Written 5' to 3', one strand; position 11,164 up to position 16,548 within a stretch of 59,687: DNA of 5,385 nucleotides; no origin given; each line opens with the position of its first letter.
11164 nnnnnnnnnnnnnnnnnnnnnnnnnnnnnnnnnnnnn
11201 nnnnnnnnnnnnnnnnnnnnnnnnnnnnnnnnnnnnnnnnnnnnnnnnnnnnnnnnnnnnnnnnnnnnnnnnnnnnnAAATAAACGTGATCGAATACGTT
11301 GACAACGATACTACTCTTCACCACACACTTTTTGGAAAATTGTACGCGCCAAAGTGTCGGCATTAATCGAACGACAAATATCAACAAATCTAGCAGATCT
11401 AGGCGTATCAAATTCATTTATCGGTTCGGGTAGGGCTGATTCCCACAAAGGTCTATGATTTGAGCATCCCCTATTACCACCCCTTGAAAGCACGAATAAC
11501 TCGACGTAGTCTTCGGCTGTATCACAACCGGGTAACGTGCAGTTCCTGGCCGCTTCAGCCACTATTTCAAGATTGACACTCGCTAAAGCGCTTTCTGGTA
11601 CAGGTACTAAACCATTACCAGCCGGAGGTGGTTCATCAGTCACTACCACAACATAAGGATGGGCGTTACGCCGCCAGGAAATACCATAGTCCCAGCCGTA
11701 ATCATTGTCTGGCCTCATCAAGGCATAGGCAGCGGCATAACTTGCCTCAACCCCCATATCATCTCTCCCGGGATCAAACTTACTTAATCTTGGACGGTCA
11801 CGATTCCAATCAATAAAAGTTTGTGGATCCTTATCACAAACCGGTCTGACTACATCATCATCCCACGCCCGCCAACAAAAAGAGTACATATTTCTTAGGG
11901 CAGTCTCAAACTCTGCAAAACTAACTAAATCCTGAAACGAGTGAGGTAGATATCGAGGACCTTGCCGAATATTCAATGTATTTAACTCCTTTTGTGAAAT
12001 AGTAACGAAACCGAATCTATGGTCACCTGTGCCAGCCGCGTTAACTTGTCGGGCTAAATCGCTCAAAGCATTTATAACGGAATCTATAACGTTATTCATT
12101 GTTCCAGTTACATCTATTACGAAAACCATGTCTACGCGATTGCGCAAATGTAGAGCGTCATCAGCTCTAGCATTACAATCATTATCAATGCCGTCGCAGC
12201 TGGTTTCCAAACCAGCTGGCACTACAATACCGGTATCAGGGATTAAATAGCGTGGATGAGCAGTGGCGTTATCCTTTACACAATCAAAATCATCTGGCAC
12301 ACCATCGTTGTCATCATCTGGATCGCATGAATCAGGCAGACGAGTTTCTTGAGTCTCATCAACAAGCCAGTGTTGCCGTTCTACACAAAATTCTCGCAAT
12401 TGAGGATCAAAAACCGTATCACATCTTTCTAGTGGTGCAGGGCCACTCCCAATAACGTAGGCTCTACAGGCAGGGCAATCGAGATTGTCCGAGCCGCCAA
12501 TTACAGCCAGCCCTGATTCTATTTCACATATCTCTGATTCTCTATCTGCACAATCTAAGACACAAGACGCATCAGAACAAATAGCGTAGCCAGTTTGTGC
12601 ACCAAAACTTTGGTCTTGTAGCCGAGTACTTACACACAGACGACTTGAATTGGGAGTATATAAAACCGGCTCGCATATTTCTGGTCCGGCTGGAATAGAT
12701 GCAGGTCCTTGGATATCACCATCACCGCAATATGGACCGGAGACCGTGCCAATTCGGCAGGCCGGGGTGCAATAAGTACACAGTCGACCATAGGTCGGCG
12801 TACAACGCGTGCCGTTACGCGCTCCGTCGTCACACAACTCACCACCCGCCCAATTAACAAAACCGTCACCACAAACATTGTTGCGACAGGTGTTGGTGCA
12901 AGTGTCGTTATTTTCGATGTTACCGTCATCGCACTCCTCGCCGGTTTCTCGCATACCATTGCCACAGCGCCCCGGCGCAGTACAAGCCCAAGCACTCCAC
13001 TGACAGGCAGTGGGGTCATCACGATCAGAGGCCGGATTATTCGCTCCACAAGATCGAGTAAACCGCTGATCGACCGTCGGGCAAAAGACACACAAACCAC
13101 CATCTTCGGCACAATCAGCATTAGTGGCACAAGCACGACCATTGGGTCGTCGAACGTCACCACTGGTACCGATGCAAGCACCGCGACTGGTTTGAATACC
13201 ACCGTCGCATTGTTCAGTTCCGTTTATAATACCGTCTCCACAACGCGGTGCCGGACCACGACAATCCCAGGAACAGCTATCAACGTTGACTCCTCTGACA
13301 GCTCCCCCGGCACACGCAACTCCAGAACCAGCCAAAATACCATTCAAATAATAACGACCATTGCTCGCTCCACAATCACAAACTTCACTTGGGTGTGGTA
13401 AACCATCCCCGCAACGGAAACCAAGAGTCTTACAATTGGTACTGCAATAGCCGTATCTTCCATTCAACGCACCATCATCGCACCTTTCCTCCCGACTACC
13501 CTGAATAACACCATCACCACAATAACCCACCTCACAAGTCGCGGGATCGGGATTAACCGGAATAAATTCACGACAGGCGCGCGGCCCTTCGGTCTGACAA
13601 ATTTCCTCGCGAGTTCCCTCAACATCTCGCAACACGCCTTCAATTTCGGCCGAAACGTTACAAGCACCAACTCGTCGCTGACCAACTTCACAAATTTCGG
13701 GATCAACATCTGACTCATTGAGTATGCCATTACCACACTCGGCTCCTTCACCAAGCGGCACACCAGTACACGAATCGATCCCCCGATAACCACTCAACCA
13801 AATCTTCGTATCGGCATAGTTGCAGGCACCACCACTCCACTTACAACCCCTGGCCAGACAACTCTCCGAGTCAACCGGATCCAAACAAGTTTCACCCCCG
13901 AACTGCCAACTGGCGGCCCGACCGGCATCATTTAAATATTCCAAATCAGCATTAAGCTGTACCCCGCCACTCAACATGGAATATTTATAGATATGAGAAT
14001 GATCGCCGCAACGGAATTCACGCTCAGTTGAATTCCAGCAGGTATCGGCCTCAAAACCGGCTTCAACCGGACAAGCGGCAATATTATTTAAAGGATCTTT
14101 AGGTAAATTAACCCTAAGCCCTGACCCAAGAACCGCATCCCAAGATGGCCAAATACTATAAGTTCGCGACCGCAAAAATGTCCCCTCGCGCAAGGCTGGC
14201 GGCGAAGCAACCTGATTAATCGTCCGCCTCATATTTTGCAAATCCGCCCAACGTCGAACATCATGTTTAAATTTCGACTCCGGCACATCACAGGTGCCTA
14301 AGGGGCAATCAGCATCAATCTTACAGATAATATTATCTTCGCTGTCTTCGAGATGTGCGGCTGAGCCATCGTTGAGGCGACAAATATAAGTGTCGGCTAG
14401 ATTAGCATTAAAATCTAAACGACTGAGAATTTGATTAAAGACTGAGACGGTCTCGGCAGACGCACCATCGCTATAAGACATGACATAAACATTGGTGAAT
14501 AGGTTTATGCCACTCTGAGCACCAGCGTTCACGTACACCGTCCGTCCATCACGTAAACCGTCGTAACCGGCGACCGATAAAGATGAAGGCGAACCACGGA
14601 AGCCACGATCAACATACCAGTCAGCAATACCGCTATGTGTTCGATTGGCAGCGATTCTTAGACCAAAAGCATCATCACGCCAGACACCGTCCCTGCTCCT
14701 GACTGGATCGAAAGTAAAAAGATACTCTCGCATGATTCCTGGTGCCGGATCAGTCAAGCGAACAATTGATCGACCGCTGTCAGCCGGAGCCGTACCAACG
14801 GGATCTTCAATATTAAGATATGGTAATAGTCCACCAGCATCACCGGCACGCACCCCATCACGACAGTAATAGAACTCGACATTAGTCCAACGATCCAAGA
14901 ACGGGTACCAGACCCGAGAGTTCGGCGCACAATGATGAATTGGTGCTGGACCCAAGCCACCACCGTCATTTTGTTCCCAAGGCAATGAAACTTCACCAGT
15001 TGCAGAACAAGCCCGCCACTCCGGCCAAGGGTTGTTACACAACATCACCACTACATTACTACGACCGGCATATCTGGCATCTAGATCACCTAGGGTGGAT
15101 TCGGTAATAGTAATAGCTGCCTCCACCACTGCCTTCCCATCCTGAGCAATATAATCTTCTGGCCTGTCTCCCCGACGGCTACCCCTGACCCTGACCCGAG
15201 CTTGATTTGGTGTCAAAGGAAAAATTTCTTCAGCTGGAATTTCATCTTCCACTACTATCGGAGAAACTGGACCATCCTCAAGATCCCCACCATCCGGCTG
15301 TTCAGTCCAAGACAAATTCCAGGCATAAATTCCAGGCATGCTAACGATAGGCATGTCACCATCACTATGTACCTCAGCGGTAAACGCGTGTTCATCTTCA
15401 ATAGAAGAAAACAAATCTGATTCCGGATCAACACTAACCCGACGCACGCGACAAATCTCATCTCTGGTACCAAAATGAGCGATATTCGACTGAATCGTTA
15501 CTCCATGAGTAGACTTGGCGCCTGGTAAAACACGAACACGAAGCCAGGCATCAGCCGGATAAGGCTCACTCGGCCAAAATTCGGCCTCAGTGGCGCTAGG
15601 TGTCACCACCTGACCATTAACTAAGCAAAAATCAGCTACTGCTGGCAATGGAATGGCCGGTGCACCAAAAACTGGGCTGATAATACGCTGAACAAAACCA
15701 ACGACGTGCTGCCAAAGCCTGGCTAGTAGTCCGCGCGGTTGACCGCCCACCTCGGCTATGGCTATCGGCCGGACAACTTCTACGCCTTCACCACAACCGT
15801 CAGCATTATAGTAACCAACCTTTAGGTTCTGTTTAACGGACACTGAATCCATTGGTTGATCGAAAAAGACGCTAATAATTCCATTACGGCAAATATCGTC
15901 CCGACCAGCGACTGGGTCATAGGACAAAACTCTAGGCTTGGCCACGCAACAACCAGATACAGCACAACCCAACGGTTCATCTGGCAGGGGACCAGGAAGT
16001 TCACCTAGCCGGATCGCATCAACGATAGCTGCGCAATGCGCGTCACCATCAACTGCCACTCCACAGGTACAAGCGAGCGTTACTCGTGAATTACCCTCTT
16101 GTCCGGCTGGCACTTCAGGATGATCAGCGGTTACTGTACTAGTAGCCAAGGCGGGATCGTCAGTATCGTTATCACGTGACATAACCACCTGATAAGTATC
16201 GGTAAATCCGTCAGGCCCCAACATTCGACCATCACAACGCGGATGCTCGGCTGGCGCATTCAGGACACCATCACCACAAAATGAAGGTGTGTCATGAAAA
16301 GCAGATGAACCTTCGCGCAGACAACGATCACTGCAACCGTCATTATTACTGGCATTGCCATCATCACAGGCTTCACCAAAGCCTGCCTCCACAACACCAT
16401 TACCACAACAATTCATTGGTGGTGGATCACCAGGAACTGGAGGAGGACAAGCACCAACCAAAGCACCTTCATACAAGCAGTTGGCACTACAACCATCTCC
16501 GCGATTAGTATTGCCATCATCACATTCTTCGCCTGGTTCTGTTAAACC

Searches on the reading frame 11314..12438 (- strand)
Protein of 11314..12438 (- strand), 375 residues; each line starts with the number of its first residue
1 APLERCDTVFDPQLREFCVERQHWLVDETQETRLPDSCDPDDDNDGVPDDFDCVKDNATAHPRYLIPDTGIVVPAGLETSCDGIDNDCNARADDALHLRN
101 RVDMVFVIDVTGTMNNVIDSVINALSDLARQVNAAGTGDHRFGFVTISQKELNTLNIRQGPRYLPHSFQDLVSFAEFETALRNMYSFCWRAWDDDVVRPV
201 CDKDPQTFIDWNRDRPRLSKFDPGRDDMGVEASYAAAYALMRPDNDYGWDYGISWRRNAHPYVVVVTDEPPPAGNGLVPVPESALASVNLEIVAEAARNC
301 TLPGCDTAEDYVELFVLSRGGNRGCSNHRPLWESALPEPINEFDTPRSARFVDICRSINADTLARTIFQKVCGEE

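Call 51: search_protein_families(library=pfam, proteins=[window:11314-12438:-], max_evalue=0.01)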
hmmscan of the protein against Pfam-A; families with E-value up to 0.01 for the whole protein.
window:11314-12438:- (375 aa): 1 family
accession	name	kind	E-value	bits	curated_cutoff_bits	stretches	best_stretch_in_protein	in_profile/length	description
PF00092.34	VWA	-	0.0062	17.2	23.8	0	103-150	1-48/174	von Willebrand factor type A domain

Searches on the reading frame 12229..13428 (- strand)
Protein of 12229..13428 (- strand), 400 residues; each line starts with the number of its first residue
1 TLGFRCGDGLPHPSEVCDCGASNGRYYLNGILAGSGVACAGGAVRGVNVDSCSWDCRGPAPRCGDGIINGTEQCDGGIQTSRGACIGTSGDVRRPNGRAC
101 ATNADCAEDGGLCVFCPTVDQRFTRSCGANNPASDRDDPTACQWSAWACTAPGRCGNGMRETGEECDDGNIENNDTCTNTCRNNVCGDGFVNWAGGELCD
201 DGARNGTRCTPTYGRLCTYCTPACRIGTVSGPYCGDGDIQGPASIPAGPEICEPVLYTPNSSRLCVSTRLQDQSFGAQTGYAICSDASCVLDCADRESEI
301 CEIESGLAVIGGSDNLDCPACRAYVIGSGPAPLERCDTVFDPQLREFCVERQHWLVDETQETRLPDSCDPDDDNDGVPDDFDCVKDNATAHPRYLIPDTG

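Call 51: search_protein_families(library=pfam, proteins=[window:12229-13428:-], max_evalue=0.01)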
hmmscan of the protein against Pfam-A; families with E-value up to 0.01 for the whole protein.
window:12229-13428:- (400 aa): 1 family
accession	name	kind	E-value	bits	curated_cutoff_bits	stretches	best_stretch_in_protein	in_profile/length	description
PF13948.11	DUF4215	-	1.1e-06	29.3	27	3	154-181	20-46/47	Domain of unknown function (DUF4215)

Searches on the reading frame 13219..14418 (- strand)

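Call 51: search_protein_families(library=pfam, proteins=[window:13219-14418:-], max_evalue=0.01)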
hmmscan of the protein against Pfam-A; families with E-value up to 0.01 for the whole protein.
window:13219-14418:- (400 aa): 1 family
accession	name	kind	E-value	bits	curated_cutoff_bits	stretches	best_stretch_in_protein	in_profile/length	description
PF13948.11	DUF4215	-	0.0024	18.6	27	1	292-330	14-47/47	Domain of unknown function (DUF4215)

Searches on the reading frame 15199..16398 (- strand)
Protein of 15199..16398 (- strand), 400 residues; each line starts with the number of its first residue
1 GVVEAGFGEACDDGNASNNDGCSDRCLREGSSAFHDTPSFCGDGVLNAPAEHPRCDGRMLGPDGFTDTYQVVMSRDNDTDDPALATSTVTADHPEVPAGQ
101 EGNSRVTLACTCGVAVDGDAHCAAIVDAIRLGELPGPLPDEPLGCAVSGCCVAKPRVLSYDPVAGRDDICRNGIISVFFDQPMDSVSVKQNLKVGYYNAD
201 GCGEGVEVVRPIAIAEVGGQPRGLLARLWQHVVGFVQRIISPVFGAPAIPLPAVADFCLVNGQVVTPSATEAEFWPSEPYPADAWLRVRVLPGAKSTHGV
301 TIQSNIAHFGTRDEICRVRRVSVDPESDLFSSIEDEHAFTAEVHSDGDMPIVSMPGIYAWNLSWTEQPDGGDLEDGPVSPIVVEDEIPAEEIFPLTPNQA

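Call 51: search_protein_families(library=pfam, proteins=[window:15199-16398:-], max_evalue=0.01)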
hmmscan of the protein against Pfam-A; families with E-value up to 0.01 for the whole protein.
window:15199-16398:- (400 aa): 1 family
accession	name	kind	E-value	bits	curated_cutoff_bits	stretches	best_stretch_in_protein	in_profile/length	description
PF13205.12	Big_5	-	0.00023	22.3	23.6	1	154-196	4-46/105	Bacterial Ig-like domain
